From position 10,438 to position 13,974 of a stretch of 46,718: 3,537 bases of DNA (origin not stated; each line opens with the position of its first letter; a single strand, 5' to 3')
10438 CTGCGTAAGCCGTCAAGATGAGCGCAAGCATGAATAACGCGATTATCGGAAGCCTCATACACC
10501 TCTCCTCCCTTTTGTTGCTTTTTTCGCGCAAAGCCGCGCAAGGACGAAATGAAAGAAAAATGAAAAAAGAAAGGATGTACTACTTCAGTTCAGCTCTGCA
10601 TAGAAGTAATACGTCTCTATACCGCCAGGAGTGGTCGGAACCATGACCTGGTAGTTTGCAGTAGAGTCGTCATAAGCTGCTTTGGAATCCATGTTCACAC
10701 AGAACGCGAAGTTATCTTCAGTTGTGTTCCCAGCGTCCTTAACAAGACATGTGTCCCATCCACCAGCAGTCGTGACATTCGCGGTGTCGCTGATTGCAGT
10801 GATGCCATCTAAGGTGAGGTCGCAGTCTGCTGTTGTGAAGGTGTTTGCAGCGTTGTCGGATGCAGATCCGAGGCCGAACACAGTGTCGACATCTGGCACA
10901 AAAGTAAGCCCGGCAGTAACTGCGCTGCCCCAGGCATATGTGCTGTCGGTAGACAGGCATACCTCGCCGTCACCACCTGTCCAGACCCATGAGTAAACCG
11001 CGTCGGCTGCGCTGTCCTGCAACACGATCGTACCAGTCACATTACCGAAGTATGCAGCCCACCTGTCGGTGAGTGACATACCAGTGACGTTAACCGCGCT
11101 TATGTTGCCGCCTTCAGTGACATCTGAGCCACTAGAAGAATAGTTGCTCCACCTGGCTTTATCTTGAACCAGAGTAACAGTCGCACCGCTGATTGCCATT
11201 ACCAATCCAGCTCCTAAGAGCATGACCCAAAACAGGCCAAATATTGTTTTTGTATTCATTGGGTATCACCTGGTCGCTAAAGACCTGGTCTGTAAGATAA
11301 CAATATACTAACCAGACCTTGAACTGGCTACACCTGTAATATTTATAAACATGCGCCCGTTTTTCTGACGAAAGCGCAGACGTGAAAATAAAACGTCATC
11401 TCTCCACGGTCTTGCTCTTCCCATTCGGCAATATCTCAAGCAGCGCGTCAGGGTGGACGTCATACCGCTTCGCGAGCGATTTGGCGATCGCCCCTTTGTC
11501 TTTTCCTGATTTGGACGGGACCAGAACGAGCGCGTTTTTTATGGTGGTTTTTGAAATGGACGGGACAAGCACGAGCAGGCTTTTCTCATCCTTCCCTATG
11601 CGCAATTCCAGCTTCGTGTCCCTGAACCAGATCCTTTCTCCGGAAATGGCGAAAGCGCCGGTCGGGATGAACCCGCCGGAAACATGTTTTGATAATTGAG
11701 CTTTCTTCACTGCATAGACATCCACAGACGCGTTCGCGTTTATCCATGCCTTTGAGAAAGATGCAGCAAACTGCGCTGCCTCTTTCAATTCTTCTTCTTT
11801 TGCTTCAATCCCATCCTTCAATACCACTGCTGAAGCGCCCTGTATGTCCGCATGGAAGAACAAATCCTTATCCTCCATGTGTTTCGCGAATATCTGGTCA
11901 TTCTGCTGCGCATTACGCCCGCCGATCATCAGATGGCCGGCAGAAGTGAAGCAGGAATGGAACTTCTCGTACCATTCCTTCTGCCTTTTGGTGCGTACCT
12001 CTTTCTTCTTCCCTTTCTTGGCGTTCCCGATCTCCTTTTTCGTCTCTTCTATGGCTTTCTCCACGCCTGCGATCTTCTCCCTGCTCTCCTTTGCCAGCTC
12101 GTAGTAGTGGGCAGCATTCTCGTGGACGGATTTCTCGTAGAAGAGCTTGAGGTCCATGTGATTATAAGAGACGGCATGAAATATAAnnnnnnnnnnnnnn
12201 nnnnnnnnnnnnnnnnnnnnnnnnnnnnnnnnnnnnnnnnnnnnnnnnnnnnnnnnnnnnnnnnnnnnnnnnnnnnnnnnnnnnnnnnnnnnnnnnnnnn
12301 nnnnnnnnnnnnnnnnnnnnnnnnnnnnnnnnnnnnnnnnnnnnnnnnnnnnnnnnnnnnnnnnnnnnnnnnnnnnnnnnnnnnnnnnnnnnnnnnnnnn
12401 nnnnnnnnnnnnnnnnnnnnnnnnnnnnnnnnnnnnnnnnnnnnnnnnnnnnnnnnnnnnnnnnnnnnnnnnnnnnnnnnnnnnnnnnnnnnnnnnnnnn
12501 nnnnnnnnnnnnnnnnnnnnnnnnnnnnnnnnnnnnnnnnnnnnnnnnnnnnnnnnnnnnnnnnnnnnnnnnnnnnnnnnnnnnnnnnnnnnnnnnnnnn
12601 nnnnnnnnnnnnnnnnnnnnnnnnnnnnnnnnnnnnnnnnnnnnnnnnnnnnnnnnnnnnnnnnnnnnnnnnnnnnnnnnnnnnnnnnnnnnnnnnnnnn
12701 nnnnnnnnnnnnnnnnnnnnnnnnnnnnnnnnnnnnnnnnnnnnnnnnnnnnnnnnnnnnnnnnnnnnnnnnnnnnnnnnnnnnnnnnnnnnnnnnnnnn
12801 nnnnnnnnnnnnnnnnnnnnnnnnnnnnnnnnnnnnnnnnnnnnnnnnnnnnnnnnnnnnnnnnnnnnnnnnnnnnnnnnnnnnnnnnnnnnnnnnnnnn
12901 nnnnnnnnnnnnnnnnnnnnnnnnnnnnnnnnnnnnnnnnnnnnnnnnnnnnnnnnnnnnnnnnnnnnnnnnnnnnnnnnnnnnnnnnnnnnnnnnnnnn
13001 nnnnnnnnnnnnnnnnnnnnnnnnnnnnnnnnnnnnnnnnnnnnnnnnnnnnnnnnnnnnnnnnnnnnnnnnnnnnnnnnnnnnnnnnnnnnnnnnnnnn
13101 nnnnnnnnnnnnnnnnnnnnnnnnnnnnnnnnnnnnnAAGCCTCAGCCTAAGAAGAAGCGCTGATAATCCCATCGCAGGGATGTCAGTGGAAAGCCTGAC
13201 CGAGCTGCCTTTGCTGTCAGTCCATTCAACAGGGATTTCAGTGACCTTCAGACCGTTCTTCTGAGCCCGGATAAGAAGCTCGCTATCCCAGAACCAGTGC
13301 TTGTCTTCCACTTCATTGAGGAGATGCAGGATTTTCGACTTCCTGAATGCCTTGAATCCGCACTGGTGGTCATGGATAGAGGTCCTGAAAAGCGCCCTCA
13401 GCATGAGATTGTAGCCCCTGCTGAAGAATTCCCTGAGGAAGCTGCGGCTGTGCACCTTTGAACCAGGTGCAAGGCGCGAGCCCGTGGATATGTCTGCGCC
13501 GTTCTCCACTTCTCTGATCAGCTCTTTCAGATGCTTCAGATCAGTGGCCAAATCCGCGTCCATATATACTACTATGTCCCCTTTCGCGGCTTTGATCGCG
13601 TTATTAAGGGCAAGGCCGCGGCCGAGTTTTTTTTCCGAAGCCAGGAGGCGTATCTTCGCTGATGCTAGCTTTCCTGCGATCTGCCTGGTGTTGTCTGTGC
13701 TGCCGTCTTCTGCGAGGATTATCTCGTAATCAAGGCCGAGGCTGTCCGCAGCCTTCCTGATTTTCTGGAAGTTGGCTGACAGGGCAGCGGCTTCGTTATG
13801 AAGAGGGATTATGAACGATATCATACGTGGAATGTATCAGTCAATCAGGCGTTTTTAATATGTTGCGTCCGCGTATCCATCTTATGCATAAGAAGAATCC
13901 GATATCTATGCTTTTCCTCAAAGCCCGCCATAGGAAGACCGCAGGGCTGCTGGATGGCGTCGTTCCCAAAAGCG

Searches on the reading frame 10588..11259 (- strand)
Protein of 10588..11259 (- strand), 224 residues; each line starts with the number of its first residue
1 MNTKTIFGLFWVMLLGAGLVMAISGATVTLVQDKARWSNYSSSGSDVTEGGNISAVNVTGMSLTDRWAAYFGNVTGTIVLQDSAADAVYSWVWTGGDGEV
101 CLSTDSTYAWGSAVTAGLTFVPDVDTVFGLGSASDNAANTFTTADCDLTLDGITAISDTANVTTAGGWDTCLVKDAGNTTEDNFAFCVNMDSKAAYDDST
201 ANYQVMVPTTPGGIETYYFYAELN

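Call 9: search_protein_families(library=pfam, proteins=[window:10588-11259:-], max_evalue=0.001)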
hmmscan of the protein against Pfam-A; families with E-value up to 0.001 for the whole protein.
window:10588-11259:- (224 aa): 0 families

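Call 83: search_solved_structures(query=A4, max_evalue=10)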
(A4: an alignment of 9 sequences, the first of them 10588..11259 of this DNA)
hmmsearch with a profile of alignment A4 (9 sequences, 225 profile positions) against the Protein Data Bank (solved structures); distinct sequences matched with E-value up to 10: 1.
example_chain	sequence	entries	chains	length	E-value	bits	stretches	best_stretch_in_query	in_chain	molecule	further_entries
9ndy_C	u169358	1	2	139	0.1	15.5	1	93-158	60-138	Sheath initiator (gp022)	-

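Call 84: search_protein_families(library=pfam, alignment_id=A4, max_evalue=1)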
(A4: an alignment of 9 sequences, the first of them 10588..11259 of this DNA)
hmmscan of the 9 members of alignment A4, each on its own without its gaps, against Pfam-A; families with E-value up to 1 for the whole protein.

A. member 1, window:10588-11259:- (224 aa): 0 families

B. families by the number of members that match (of 9 scanned): 3 families
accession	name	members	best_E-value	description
PF12046.13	CCB1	1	0.019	Cofactor assembly of complex C subunit B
PF18105.7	PGM1_C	1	0.035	PGM1 C-terminal domain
PF13715.12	CarbopepD_reg_2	1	0.15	CarboxypepD_reg-like domain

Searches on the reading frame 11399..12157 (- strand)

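Call 9: search_protein_families(library=pfam, proteins=[window:11399-12157:-], max_evalue=0.001)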
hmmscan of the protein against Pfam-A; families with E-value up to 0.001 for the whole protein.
window:11399-12157:- (253 aa): 3 families
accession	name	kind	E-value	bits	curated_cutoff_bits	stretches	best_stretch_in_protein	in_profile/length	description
PF05670.18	NFACT-R_1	-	3.6e-28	98.8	29.8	1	65-173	1-112/112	NFACT protein RNA binding domain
PF18297.6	NFACT-R_2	-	8.2e-07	29.6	26.9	1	76-152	11-84/104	NFACT protein RNA binding domain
PF05833.16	NFACT_N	-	0.00025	20.4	31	1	3-47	371-415/456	NFACT N-terminal and middle domains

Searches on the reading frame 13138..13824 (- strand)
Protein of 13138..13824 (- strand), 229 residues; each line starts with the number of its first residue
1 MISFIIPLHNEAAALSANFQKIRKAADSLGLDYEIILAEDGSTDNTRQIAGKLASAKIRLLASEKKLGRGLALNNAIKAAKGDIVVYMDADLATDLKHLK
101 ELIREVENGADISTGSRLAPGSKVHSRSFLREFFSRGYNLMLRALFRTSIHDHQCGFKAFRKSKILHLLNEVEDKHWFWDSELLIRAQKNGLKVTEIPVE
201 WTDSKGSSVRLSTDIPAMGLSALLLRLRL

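Call 9: search_protein_families(library=pfam, proteins=[window:13138-13824:-], max_evalue=0.001)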
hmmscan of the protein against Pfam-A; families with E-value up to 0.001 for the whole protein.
window:13138-13824:- (229 aa): 2 families
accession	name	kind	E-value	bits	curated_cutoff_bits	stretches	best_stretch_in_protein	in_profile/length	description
PF00535.33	Glycos_transf_2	-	1.4e-30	106.9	23.3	1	3-165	1-164/168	Glycosyl transferase family 2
PF13641.12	Glyco_tranf_2_3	-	0.00027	21.4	27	1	32-104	30-109/230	Glycosyltransferase like family 2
